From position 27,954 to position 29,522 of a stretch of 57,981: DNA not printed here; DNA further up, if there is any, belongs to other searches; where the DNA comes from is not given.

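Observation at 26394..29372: Divergently arranged trio of helix-hairpin-helix paralogs sharing an unassigned 55-aa module, one fused to an HExxH peptidase motif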

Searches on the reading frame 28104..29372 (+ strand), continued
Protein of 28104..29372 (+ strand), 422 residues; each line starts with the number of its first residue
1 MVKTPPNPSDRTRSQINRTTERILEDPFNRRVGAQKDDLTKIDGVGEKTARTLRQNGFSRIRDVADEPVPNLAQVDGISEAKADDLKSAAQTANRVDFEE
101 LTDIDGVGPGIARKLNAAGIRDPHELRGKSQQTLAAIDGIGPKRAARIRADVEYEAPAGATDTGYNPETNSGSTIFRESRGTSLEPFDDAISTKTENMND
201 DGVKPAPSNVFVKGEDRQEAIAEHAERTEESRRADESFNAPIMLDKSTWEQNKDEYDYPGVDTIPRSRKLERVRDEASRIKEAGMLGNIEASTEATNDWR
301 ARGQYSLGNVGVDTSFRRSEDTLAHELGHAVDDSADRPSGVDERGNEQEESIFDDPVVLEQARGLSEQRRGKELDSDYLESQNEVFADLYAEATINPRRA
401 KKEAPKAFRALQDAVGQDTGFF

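Call 33: fold_search(model_id=the predicted structure, library=pdb)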
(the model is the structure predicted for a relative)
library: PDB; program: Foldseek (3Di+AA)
matches with E <= 10: 370; with E <= 0.001: 3
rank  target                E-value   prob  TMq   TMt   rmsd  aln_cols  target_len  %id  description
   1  4pks                  3.0e-04  0.95  0.21  0.19  20.4       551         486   11  Anthrax toxin lethal factor with bound small molecule inhibitor 11 (released 2014-11-12)
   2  4pku                  5.4e-04  0.91  0.21  0.19  22.1       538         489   11  Anthrax toxin lethal factor with bound small molecule inhibitor 15 (released 2014-11-12)
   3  4pkw                  5.7e-04  0.93  0.21  0.19  22.1       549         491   10  Anthrax toxin lethal factor with bound small molecule inhibitor GM6001 (released 2014-11-12)
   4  8y5l_NA               2.9e-03  1.00  0.16  0.14  15.3       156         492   21  E.coli transcription translation coupling complex in TTC-B state 1 (subclass1) containing mRNA with 30-mer spacer, Nu (released 2025-08-13)
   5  1pww_B                6.7e-03  0.69  0.20  0.13  21.3       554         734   10  Crystal structure of Anthrax Lethal Factor active site mutant protein complexed with an optimised peptide substrate in (released 2004-01-27)
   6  1pwq_A                1.1e-02  0.51  0.20  0.13  20.9       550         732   10  Crystal structure of Anthrax Lethal Factor complexed with Thioacetyl-Tyr-Pro-Met-Amide, a metal-chelating peptidyl sma (released 2004-01-13)
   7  1j7n_A                2.0e-02  0.69  0.25  0.16  21.6       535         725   11  Anthrax Toxin Lethal factor (released 2001-11-07)
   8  1pwp_A                4.0e-02  0.41  0.22  0.14  21.3       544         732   11  Crystal Structure of the Anthrax Lethal Factor complexed with Small Molecule Inhibitor NSC 12155 (released 2004-01-13)
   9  9a6z_B                6.6e-02  0.99  0.17  0.12   6.2       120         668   23  Integrative model of RPOB-DNLJ by crosslinking MS and deep learning (released 2024-09-18)
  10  9q29_L                7.6e-02  1.00  0.14  0.18   5.4        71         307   27  DX2-CX3 structure capping RAD51 filament (released 2026-03-04)
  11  9qn8_E                7.6e-02  1.00  0.13  0.18   5.4        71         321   27  RAD51 filament in complex with calcium and ATP bound by the RAD51AP1 C-terminus (released 2025-12-03)
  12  9d4n_A                9.7e-02  0.41  0.14  0.18  16.9       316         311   15  The cryo-EM structure of the yeast Dmc1 filament bound to ssDNA in the presence of ATP (released 2025-01-22)
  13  9i62_E                1.0e-01  1.00  0.14  0.18   5.3        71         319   27  CryoEM structure of a RAD51 D-loop (released 2025-06-04)
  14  4glx_A                1.0e-01  0.99  0.18  0.14   5.8       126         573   17  DNA ligase A in complex with inhibitor (released 2012-10-10)
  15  8xbw_L                1.2e-01  1.00  0.13  0.77   1.7        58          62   29  The cryo-EM structure of the RAD51 N-terminal lobe domain bound to the histone H4 tail of the nucleosome (released 2024-03-27)
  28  5a0p_A                1.6e-01  0.98  0.24  0.47   5.2       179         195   16  Apo-structure of metalloprotease Zmp1 from Clostridium difficile (released 2015-08-05)
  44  6r5b_B                2.7e-01  0.95  0.24  0.49   4.9       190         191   13  Crystal structure of PPEP-1(W103H/E143A/Y178F) in complex with substrate peptide Ac-EVNPPVP-CONH2 (released 2019-06-12)
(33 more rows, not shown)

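Call 36: find_related_loci(query=A2, collection=viral_contigs, flank=10000)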
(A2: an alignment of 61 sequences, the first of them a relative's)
Query A2 (422 aa) in viral_contigs; peptide patterns used: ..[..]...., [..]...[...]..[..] (x = any residue, [..] = any of these).
600 stretches matched a pattern, but none encodes a relative of the query by tblastn (E <= 1e-3).

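Call 64: search_protein_families(library=ncbifam, proteins=[window:28104-29369:+], max_evalue=0.1)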
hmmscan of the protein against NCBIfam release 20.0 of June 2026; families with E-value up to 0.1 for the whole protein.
window:28104-29369:+ (422 aa): 34 families (the best 25 are shown)
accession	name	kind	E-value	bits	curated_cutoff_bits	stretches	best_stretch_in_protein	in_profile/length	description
NF009401.0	PRK12766.1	equivalog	9.6e-19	68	239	2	97-154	8-65/238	50S ribosomal protein L32e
NF003301.0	PRK04301.1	equivalog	4.1e-14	52.5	259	2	35-98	3-67/316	DNA repair and recombination protein RadA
TIGR02236.1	recomb_radA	equivalog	2.2e-12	47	361.15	2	38-98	1-62/311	DNA repair and recombination protein RadA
TIGR01954.1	nusA_Cterm_rpt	equivalog_domain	6.8e-10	38.9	48.15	1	45-92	1-48/50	transcription termination factor NusA, C-terminal duplication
NF011260.0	PRK14666.1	equivalog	1e-08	34.4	649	2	31-89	631-688/698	excinuclease ABC subunit C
NF008915.0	PRK12278.1-1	equivalog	4e-08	33.5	281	2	81-140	139-194/216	50S ribosomal protein L21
TIGR00084.2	ruvA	equivalog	4.6e-07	29.7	85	1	93-162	69-140/202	Holliday junction branch migration protein RuvA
NF002654.0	PRK02362.1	equivalog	1e-06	27.4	887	1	83-165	636-716/739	ATP-dependent DNA helicase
TIGR01259.1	comE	subfamily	2.7e-06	27.4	152.35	0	130-154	66-87/120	comEA protein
NF045508.1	PhasinPhaH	equivalog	1e-05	25.8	250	1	28-77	162-211/234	phasin PhaH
TIGR03491.1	TIGR03491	subfamily_domain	1.3e-05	24.3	97.45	1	34-92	209-267/462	TM0106 family RecB-like putative nuclease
NF000642.1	PRK00024.1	equivalog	3.5e-05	23.6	180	0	57-102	41-86/212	RadC family protein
NF010009.0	PRK13482.1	equivalog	0.00011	21.6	201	0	32-62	319-348/357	DNA integrity scanning diadenylate cyclase DisA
NF008916.0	PRK12278.1-4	equivalog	0.00038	20.4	193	1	82-136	145-197/223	50S ribosomal protein L21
NF011262.0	PRK14668.1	equivalog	0.00082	17.9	544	0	38-87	526-574/577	excinuclease ABC subunit C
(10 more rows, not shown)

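Call 77: fold_search(model_id=the predicted structure, library=viral)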
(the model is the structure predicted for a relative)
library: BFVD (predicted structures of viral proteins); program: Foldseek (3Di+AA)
matches with E <= 10: 188; with E <= 0.001: 0
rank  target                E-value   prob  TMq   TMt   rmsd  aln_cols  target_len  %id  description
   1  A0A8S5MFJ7            2.7e-03  1.00  0.24  0.19   6.6       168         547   17  Minor capsid protein [Myoviridae sp. ctguh8]
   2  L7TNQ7                2.8e-03  0.89  0.22  0.10  20.6       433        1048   13  Uncharacterized protein [Haloarcula vallismortis tailed virus 1]
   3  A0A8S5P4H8            3.1e-03  1.00  0.23  0.48   7.3       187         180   18  Lethal factor [Myoviridae sp. ctegP15]
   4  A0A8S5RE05            4.4e-03  0.75  0.21  0.08  26.9       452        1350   15  Type I restriction enzyme Methylase [virus sp. ctqq75]
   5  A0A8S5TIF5            1.0e-02  1.00  0.24  0.21   6.8       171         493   16  Minor capsid component [Myoviridae sp. ct9dX1]
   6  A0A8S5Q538            1.2e-02  1.00  0.22  0.09   6.2       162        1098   15  Intein splicing domain [Siphoviridae sp. ctHiz26]
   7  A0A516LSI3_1          1.6e-02  0.99  0.21  0.09   9.8       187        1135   15  (no name in the UniProt tables at hand)
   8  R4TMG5                4.1e-02  1.00  0.13  0.28   0.9        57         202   35  RadA [Halogranum tailed virus 1]
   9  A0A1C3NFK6            5.0e-02  0.99  0.18  0.12  12.3       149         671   11  (no name in the UniProt tables at hand)
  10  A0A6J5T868            5.2e-02  0.97  0.23  0.39   8.2       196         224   16  Uncharacterized protein [uncultured Caudovirales phage]
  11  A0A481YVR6            6.4e-02  0.99  0.18  0.11  11.4       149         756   16  DNA ligase (NAD(+)) [Marseillevirus LCMAC201]
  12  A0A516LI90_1          6.4e-02  0.99  0.23  0.08   6.9       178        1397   21  (no name in the UniProt tables at hand)
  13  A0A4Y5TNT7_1          6.7e-02  0.30  0.21  0.13  22.4       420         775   14  Internal protein D [Bordetella phage vB_BbrP_BB8]
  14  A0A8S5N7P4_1          7.7e-02  0.44  0.20  0.08  24.2       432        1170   11  Nuclease [Myoviridae sp. ctiBE32]
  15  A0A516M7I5            8.1e-02  0.99  0.24  0.42   5.9       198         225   14  (no name in the UniProt tables at hand)
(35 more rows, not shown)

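Call 92: search_protein_families(library=padloc, proteins=[window:28104-29369:+], max_evalue=0.01)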
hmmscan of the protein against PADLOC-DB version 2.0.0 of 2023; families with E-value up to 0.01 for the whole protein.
window:28104-29369:+ (422 aa): 0 families
